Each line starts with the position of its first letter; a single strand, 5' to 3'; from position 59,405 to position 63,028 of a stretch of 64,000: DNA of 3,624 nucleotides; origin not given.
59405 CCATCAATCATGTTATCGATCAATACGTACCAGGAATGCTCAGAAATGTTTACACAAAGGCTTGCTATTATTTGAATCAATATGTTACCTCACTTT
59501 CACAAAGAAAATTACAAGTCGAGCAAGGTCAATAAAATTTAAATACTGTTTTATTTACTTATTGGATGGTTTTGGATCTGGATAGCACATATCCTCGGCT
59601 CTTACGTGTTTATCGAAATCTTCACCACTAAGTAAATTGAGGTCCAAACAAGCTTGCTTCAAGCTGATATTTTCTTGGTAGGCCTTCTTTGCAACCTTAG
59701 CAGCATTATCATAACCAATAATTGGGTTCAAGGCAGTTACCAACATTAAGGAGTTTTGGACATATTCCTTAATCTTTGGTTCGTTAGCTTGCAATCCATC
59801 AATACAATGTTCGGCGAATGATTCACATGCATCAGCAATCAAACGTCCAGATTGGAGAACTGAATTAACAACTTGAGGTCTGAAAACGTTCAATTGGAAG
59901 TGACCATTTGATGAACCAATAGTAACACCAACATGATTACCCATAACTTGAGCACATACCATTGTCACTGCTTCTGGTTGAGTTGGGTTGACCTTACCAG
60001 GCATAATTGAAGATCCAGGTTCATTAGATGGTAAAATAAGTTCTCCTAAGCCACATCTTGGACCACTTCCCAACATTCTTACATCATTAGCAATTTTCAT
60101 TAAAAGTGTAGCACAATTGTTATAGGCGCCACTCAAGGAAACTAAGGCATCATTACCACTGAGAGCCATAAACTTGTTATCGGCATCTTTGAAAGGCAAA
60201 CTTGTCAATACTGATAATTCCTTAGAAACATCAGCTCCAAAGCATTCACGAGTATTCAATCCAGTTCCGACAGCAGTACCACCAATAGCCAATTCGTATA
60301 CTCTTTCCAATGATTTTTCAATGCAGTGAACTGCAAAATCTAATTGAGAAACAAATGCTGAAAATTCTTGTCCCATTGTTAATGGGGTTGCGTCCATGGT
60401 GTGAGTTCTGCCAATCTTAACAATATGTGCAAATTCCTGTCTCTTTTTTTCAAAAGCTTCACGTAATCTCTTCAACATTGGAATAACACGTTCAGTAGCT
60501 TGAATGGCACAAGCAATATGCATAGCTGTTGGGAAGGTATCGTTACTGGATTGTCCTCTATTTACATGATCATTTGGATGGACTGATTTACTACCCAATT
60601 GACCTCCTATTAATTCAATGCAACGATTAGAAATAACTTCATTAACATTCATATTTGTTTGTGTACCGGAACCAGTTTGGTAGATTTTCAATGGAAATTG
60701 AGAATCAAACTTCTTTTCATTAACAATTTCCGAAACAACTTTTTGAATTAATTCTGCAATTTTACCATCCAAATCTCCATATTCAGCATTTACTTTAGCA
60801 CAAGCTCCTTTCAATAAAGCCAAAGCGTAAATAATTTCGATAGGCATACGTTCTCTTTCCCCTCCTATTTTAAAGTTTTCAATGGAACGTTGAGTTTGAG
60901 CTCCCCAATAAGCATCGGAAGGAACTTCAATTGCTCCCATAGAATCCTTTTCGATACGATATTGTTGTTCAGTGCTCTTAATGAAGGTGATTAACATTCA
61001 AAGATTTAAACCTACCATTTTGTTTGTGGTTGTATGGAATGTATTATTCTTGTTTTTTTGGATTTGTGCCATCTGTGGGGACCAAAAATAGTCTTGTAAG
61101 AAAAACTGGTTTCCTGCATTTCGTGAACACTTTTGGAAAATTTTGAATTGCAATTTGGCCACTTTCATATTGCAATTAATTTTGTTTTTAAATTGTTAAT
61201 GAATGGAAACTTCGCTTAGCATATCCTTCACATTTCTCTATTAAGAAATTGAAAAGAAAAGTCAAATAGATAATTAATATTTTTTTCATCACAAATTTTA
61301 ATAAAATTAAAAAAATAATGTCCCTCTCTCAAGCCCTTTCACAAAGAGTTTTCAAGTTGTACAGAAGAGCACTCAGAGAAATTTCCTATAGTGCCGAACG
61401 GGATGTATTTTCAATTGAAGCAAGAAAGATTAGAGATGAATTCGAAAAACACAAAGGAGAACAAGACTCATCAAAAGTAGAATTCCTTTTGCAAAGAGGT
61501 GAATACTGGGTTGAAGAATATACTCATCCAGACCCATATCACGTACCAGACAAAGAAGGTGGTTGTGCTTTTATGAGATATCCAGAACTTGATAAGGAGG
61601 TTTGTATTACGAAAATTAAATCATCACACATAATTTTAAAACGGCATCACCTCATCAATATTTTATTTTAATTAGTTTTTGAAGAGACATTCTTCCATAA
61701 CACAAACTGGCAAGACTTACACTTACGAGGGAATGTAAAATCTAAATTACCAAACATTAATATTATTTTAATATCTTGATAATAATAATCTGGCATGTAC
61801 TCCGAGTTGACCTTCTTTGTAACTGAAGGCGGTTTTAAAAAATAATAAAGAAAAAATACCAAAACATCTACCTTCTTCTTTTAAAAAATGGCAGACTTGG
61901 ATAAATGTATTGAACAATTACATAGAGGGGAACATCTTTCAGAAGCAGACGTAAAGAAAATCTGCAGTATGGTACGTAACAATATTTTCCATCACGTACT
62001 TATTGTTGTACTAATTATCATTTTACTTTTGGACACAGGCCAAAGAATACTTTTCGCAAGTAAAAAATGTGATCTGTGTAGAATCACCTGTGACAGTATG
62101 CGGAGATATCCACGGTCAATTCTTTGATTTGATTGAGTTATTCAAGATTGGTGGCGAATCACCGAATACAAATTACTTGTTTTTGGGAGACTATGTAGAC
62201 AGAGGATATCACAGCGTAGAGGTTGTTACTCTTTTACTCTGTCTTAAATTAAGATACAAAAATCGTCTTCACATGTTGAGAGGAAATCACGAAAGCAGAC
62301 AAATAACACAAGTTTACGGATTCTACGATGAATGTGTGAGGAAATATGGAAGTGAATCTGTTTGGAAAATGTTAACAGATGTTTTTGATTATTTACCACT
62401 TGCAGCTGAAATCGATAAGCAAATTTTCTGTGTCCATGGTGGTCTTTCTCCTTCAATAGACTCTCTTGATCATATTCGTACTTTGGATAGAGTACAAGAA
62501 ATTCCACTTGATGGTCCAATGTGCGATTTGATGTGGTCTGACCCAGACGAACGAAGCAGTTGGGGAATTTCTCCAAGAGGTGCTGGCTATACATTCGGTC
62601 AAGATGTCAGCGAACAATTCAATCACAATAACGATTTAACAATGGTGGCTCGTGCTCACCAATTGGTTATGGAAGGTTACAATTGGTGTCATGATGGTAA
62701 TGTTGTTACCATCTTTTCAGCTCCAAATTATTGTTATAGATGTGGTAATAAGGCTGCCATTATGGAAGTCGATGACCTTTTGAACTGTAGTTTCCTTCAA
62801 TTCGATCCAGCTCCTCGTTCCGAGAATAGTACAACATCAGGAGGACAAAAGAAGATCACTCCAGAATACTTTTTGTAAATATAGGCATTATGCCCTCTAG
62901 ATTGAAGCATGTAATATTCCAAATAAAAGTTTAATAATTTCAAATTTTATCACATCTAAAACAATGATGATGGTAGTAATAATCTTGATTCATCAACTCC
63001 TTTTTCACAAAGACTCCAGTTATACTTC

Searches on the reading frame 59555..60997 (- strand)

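Call 5: search_protein_families(library=pfam, proteins=[window:59555-60997:-], max_evalue=0.01)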
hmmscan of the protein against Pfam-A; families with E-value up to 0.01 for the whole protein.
window:59555-60997:- (480 aa): 2 families
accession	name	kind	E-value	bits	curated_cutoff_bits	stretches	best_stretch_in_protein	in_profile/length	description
PF00206.25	Lyase_1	-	2e-105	353.1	27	1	21-353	1-312/312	Lyase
PF10415.14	FumaraseC_C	-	1e-21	77.5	32.5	1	419-471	1-53/54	Fumarase C C-terminus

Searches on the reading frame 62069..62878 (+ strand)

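Call 5: search_protein_families(library=pfam, proteins=[window:62069-62878:+], max_evalue=0.01)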
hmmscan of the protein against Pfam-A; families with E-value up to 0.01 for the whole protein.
window:62069-62878:+ (269 aa): 1 family
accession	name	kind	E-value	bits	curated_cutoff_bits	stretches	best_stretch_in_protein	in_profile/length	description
PF00149.33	Metallophos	-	2e-43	149.5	21.5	1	7-200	2-190/191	Calcineurin-like phosphoesterase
